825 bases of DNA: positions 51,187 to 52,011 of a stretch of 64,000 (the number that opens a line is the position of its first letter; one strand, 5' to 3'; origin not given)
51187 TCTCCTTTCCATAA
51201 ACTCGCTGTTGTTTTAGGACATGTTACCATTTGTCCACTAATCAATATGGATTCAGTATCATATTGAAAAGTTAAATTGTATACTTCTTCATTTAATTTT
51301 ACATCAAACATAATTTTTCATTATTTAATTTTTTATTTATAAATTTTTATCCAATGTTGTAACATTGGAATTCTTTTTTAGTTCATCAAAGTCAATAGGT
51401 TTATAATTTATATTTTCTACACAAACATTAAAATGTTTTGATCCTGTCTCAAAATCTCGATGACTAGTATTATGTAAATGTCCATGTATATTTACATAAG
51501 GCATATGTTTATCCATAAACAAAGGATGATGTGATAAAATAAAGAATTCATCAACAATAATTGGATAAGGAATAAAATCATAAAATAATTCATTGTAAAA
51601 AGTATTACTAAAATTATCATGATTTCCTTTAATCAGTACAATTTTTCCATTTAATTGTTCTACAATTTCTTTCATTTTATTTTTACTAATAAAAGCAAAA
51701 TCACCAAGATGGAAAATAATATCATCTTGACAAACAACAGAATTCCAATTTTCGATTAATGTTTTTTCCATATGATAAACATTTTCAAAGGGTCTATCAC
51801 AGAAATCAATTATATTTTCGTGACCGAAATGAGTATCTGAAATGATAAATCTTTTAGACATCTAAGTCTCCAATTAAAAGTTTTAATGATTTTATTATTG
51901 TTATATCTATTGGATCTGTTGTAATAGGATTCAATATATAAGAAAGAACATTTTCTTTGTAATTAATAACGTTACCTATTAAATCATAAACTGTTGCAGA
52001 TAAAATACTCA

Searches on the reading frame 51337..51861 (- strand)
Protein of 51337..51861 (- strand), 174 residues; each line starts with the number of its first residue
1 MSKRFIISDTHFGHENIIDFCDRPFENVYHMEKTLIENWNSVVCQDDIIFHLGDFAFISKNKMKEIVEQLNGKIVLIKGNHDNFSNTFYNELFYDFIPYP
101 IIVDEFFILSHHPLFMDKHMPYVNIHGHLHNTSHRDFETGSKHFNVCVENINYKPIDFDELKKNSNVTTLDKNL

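Call 62: search_protein_families(library=pfam, proteins=[window:51337-51861:-], max_evalue=0.01)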
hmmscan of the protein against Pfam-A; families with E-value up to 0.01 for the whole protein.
window:51337-51861:- (174 aa): 1 family
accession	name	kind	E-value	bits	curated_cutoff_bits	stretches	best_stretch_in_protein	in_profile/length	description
PF12850.12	Metallophos_2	-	7.1e-05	23.3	27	1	6-132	5-119/154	Calcineurin-like phosphoesterase superfamily domain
